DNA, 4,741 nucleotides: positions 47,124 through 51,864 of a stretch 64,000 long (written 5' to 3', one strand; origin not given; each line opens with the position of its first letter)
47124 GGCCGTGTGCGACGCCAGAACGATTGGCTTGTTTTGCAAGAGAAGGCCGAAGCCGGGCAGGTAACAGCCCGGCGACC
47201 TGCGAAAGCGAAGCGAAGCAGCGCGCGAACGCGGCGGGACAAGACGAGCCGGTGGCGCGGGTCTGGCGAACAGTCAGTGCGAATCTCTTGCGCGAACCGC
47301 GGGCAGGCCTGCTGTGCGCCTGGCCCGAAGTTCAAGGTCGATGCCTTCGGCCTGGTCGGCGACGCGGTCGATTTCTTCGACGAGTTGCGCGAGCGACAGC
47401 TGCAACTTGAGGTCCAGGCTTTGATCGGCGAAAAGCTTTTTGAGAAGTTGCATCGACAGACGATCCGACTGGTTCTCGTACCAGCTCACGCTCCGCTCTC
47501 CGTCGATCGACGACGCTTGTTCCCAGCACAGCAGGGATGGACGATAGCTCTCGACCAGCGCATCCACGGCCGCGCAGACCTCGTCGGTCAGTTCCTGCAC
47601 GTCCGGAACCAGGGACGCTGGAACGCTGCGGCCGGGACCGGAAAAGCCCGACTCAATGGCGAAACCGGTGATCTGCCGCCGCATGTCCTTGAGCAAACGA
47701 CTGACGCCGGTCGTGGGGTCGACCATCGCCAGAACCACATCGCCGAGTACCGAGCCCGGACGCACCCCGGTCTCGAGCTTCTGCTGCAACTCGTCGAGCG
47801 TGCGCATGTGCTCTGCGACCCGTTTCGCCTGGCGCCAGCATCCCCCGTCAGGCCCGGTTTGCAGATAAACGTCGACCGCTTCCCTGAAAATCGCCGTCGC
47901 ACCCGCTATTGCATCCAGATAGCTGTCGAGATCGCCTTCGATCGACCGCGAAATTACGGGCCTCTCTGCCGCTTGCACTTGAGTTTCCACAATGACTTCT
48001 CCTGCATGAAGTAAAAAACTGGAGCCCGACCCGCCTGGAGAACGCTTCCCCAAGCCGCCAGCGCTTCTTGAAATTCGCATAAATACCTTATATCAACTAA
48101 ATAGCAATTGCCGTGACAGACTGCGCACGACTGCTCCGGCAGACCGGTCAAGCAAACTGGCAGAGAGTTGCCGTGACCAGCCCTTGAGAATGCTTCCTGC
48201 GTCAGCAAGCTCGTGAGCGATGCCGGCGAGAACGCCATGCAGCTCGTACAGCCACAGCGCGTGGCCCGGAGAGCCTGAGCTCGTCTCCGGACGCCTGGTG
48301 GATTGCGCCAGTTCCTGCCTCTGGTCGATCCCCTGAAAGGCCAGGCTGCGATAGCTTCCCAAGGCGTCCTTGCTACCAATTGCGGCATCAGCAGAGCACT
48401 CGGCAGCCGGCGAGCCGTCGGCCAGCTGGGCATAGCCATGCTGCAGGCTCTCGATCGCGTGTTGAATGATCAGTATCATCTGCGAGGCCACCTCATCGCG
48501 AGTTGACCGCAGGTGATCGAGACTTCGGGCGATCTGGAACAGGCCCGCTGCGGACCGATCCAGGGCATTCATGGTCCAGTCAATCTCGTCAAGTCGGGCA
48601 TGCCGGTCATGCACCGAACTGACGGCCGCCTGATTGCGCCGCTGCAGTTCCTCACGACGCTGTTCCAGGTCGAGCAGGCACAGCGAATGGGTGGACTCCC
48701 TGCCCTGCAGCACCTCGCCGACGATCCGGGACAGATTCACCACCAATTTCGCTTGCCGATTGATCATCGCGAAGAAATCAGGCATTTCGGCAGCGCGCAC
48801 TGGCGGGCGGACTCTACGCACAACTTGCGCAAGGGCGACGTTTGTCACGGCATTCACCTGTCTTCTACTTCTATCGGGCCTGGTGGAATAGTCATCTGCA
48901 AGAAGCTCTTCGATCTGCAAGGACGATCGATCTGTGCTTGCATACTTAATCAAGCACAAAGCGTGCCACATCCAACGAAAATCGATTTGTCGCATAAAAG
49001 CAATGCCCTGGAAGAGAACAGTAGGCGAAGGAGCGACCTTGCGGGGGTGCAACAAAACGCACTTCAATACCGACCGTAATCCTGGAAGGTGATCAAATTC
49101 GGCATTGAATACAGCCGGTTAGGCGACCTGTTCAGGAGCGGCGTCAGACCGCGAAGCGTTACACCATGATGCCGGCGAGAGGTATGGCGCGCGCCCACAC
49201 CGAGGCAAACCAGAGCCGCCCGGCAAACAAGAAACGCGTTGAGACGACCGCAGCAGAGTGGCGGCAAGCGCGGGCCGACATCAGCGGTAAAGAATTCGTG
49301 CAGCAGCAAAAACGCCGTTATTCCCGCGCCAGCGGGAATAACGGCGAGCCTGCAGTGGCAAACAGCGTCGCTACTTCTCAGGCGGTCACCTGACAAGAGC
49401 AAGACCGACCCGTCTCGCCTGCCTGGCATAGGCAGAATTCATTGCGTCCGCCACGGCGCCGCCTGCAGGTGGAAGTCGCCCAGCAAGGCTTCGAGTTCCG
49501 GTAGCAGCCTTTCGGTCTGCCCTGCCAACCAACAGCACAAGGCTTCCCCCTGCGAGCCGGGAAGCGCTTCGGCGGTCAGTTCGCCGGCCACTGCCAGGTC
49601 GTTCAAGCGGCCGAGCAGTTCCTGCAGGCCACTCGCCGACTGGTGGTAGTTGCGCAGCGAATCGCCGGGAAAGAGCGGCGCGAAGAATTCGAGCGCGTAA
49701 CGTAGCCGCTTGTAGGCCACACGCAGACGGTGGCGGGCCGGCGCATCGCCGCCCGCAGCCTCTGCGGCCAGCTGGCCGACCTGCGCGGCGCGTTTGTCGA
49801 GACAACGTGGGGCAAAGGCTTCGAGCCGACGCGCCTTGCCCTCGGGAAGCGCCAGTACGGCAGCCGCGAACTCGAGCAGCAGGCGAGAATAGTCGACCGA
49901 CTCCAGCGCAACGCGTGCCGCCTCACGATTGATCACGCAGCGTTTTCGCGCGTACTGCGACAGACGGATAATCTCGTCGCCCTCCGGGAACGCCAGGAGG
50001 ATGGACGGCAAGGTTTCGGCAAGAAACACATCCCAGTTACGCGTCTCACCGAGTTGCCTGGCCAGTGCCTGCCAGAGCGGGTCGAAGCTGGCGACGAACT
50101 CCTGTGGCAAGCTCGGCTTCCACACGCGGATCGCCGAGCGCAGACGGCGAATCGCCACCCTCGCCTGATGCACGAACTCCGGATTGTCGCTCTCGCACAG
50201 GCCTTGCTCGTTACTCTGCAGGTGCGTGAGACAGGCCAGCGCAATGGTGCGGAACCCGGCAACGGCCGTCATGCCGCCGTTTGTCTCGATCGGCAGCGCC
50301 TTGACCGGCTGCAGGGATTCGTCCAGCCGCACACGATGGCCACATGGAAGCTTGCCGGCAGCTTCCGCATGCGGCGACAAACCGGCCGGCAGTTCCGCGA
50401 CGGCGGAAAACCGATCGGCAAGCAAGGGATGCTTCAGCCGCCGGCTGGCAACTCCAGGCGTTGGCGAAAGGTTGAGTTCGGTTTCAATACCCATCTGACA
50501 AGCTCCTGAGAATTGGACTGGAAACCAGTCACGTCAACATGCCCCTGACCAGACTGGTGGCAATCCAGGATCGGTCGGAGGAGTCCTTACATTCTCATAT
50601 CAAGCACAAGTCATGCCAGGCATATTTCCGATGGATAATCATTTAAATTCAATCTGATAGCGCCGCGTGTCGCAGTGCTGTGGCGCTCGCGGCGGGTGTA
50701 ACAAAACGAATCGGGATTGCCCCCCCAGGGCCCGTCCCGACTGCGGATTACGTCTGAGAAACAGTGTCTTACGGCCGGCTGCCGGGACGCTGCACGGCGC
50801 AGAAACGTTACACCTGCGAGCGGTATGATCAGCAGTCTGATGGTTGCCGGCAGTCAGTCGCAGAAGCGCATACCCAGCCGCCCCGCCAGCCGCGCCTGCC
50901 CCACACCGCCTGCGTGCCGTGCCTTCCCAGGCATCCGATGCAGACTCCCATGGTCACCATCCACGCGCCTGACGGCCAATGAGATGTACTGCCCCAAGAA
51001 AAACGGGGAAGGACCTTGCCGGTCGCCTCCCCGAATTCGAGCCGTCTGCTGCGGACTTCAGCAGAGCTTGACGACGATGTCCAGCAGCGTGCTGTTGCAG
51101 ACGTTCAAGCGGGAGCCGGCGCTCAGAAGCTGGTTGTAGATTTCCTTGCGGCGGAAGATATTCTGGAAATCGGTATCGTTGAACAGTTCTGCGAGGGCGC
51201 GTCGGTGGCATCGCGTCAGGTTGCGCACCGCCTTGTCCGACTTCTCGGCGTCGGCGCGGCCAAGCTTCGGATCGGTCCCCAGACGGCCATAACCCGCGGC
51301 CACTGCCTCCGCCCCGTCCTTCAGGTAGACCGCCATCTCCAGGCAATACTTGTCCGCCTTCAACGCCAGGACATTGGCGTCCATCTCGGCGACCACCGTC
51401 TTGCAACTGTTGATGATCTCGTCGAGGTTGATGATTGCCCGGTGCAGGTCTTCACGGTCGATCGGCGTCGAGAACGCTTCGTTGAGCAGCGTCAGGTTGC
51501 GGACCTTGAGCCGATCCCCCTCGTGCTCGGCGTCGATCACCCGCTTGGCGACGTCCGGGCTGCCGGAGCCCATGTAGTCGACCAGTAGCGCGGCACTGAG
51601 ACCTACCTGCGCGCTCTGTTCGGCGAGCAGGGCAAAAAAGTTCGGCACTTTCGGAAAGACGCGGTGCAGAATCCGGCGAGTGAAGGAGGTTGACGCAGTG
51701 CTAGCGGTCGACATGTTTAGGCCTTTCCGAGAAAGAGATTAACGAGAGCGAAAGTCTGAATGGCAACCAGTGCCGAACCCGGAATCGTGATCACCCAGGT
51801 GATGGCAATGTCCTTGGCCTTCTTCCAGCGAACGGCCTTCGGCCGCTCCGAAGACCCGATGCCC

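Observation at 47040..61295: Compact minus-strand sigma-54 regulon: three promoters with identical enhancer architecture drive PiT/DUF47, a CHAD protein and a novel gene pair, next to their probable activator and two sensor kinases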

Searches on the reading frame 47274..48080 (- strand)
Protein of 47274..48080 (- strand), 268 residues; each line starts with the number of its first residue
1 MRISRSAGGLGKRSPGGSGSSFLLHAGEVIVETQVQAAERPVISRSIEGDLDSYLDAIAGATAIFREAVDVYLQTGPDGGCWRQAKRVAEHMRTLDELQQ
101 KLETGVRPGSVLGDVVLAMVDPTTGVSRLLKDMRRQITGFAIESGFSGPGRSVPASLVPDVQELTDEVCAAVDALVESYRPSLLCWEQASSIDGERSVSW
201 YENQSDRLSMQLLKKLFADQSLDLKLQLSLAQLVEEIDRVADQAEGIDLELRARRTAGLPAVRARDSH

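Call 7: search_protein_families(library=pfam, proteins=[window:47274-48080:-])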
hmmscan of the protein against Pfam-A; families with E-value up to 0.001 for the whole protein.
window:47274-48080:- (268 aa): 1 family
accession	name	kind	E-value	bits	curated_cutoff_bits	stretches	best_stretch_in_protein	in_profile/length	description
PF01865.21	PhoU_div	-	0.00074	19.4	24.4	0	195-247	151-204/214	Protein of unknown function DUF47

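Call 25: search_protein_families(library=pfam, max_evalue=0.01, proteins=[window:47274-48080:-])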
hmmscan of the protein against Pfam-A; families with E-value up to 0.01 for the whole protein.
window:47274-48080:- (268 aa): 2 families
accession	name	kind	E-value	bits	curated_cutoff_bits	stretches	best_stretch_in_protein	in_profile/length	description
PF01865.21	PhoU_div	-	0.00074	19.4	24.4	1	195-247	151-204/214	Protein of unknown function DUF47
PF01895.24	PhoU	-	0.004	17.9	23.5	0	203-246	35-84/89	PhoU domain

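Call 34: search_protein_families(library=ncbifam, max_evalue=0.001, proteins=[window:47274-48080:-])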
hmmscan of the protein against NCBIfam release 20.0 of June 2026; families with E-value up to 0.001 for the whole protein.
window:47274-48080:- (268 aa): 0 families

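Call 63: find_homologous_proteins(query=window:47274-48080:-, max_evalue=0.001)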
Query window:47274-48080:- (268 aa): 102 proteins with E <= 0.001 among 5917 candidates.
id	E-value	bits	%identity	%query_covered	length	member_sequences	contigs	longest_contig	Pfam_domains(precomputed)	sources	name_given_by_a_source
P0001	8.0e-146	502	98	89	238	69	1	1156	-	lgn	-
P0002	1.6e-118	413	81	89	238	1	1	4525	-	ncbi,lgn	-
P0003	4.5e-118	411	72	99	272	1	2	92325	-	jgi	jgi:hypothetical protein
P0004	8.9e-117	407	82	89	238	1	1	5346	-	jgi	-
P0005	3.1e-116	405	80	89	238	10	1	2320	-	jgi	-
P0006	7.6e-116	404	75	94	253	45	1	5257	-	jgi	-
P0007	9.4e-116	404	73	99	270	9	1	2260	-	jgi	-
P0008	7.0e-112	391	70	99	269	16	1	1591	-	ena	-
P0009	7.2e-112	391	77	89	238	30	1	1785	-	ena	-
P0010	1.7e-111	390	83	88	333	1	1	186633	-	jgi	jgi:hypothetical protein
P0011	2.9e-111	389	77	89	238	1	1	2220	-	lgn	-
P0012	6.6e-110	385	76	89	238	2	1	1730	-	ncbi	-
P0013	9.3e-110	384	69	99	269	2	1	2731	-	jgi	jgi:hypothetical protein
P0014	1.1e-109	384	74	89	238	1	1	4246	-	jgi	-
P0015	6.4e-109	381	76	89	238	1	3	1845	-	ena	-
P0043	8.6e-89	315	59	99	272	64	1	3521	PF01865.22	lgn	-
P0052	1.4e-85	305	62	89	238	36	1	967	PF01865.22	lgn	-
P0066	7.2e-78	280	60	85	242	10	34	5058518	-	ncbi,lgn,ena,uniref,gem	ncbi:hypothetical protein CAP2UW1_3728 [Candidatus Accumulibacter phosphatis]|uniref:Uncharacterized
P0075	4.6e-70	254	56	83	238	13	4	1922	PF01865.22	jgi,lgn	jgi:hypothetical protein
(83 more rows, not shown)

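Call 64: find_encoding_contigs(protein=P0066, flank=10000, max_places=3)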
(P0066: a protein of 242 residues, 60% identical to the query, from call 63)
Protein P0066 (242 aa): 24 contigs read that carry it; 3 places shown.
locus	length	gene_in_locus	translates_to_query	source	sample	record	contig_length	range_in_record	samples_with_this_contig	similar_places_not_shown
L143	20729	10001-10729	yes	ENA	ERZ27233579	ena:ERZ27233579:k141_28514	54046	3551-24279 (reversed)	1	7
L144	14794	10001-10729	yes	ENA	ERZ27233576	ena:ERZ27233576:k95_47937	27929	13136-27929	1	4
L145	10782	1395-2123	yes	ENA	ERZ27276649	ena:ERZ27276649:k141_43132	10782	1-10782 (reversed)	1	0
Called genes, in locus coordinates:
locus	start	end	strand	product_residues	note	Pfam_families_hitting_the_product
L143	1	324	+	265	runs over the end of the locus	PF00072:Response_reg, PF00196:GerE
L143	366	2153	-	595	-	PF00989:PAS (faint), PF08448:PAS_4, PF08447:PAS_3, PF07730:HisKA_3, PF02518:HATPase_c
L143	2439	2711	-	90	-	-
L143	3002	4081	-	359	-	PF02492:cobW, PF07683:CobW_C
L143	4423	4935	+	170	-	PF01641:SelR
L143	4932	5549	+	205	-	PF01625:PMSR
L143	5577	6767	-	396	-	PF17785:PUA_3, PF10672:Methyltrans_SAM, PF03602:Cons_hypoth95 (weak)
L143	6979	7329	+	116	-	-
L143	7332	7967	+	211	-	PF02630:SCO1-SenC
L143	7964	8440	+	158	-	-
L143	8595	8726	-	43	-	-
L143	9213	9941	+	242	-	-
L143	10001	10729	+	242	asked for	-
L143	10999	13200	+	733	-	PF00916:Sulfate_transp, PF01740:STAS, PF13466:STAS_2 (weak), PF00027:cNMP_binding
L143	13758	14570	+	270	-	-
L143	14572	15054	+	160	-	-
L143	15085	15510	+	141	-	PF00582:Usp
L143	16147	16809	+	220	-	PF01865:PhoU_div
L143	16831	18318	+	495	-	PF01384:PHO4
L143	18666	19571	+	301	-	PF04228:Zn_peptidase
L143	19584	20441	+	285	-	PF18421:Peptidase_M23_N, PF01551:Peptidase_M23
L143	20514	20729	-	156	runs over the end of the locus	PF01475:FUR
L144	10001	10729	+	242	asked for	-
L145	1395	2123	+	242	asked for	-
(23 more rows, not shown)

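Call 72: predict_structure(alignment_id=A5)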
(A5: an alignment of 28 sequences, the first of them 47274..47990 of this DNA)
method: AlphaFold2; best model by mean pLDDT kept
length: 238 residues; sequences in the alignment: 28
mean_pLDDT: 75.9   pTM: 0.74
mean pLDDT of the five models: 75.9, 75.5, 71.8, 71.7, 70.8
residues with pLDDT >= 90: 62; 70-90: 98; 50-70: 40; < 50: 38
segments of 3 or more residues with pLDDT < 50: 1-11, 115-119, 153-164, 229-238
pLDDT, mean of each block of 10 residues (from residue 1): 41 64 86 90 75 85 86 69 64 78 84 52 85 95 86 45 67 97 94 88 91 90 64 37
secondary structure, 60 per line:
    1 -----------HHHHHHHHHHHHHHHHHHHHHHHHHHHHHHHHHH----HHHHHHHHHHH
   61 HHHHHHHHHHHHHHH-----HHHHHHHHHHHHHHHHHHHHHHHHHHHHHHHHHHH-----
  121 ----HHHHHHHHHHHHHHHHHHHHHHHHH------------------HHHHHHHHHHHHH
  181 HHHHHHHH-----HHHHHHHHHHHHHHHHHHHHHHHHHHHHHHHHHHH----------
elements in order: H12-45 H50-75 H81-115 H125-149 H168-188 H194-228

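Call 74: fold_search(model_id=the predicted structure, library=pdb)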
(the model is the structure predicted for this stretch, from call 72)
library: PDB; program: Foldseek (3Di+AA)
matches with E <= 10: 317; with E <= 0.001: 8
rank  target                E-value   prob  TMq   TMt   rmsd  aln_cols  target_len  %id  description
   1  2iiu_A                7.3e-05  1.00  0.68  0.77   3.4       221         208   16  Crystal structure of a putative PhoU-like phosphate regulatory protein (NP_719307.1) from Shewanella oneidensis MR-1 a (released 2006-10-17)
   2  2olt_C                1.1e-04  1.00  0.67  0.73   4.3       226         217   14  Crystal structure of a phou-like protein (so_3770) from shewanella oneidensis mr-1 at 2.00 A resolution (released 2007-02-06)
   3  2iiu_C                1.3e-04  1.00  0.65  0.71   4.7       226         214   15  Crystal structure of a putative PhoU-like phosphate regulatory protein (NP_719307.1) from Shewanella oneidensis MR-1 a (released 2006-10-17)
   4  2iiu_B                1.5e-04  1.00  0.66  0.74   4.7       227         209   15  Crystal structure of a putative PhoU-like phosphate regulatory protein (NP_719307.1) from Shewanella oneidensis MR-1 a (released 2006-10-17)
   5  3l39                  2.5e-04  1.00  0.55  0.61   6.0       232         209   16  Crystal structure of Putative PhoU-like phosphate regulatory protein (BT4638) from BACTEROIDES THETAIOTAOMICRON VPI-5482 (released 2010-01-19)
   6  2olt_A                3.6e-04  1.00  0.60  0.66   5.5       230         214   16  Crystal structure of a phou-like protein (so_3770) from shewanella oneidensis mr-1 at 2.00 A resolution (released 2007-02-06)
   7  2olt_B                3.9e-04  1.00  0.68  0.76   4.4       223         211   15  Crystal structure of a phou-like protein (so_3770) from shewanella oneidensis mr-1 at 2.00 A resolution (released 2007-02-06)
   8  1t8b_A                4.3e-04  1.00  0.60  0.68   4.7       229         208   15  Crystal structure of refolded PHOU-like protein (gi 2983430) from Aquifex aeolicus (released 2004-12-07)
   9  1sum                  2.2e-03  1.00  0.61  0.64   4.4       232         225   12  Crystal structure of a hypothetical protein at 2.0 A resolution (released 2004-08-24)
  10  1t72_B                2.8e-03  1.00  0.53  0.58   5.9       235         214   16  Crystal structure of phosphate transport system protein phoU from Aquifex aeolicus (released 2004-12-07)
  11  1xwm                  3.7e-03  1.00  0.53  0.58   5.4       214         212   17  The crystal structure of PhoU (phosphate uptake regulator), Structural genomics (released 2004-12-14)
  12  1t72_G                4.3e-03  1.00  0.57  0.62   5.4       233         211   15  Crystal structure of phosphate transport system protein phoU from Aquifex aeolicus (released 2004-12-07)
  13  4q25_B                4.5e-03  1.00  0.52  0.57   5.8       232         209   17  Crystal structure of PhoU from Pseudomonas aeruginosa (released 2015-02-18)
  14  1t72_A                5.2e-03  1.00  0.58  0.63   5.2       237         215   14  Crystal structure of phosphate transport system protein phoU from Aquifex aeolicus (released 2004-12-07)
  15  1t72_E                9.5e-03  1.00  0.56  0.61   5.3       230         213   15  Crystal structure of phosphate transport system protein phoU from Aquifex aeolicus (released 2004-12-07)
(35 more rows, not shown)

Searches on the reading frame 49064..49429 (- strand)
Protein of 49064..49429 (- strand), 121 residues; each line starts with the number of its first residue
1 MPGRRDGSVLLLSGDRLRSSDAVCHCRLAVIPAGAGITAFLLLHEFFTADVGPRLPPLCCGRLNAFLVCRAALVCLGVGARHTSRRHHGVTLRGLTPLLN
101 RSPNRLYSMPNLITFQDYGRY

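Call 61: search_protein_families(library=pfam, max_evalue=0.001, proteins=[window:49064-49429:-])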
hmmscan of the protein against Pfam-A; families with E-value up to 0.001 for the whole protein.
window:49064-49429:- (121 aa): 0 families

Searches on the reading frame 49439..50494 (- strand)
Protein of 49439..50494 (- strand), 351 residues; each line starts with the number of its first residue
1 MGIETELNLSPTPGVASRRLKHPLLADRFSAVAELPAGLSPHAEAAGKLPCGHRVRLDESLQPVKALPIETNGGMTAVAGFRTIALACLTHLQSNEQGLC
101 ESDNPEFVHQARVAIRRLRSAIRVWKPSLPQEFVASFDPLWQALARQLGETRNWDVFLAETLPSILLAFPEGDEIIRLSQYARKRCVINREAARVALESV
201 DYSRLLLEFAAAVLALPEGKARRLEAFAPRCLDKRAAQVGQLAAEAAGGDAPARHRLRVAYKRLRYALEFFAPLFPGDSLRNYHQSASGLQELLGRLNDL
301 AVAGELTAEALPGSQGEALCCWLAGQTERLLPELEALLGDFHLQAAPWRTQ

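Call 7: search_protein_families(library=pfam, proteins=[window:49439-50494:-])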
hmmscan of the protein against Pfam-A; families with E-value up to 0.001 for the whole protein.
window:49439-50494:- (351 aa): 1 family
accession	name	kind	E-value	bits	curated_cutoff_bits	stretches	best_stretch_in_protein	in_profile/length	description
PF05235.19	CHAD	-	3.2e-52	178.2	25.6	1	84-306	2-226/228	CHAD domain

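Call 34: search_protein_families(library=ncbifam, max_evalue=0.001, proteins=[window:49439-50494:-])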
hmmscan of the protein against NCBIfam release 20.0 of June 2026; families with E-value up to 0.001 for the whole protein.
window:49439-50494:- (351 aa): 0 families

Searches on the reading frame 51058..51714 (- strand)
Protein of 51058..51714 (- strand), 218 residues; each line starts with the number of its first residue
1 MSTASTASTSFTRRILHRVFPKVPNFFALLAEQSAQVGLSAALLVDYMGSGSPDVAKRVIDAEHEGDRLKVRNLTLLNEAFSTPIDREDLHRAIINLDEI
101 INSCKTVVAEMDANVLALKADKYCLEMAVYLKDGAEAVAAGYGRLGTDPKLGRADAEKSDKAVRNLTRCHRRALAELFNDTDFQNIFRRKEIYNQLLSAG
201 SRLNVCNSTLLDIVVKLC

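Call 7: search_protein_families(library=pfam, proteins=[window:51058-51714:-])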
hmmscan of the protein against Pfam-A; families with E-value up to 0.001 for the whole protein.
window:51058-51714:- (218 aa): 1 family
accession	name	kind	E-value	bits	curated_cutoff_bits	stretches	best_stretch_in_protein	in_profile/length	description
PF01865.21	PhoU_div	-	2.5e-10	40.5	24.4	1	25-113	12-103/214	Protein of unknown function DUF47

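Call 34: search_protein_families(library=ncbifam, max_evalue=0.001, proteins=[window:51058-51714:-])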
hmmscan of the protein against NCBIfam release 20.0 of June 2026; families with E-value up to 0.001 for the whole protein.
window:51058-51714:- (218 aa): 1 family
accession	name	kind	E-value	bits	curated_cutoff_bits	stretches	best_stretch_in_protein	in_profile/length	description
TIGR00153.1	TIGR00153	hypoth_equivalog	2e-07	31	104.3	1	41-111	34-104/217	TIGR00153 family protein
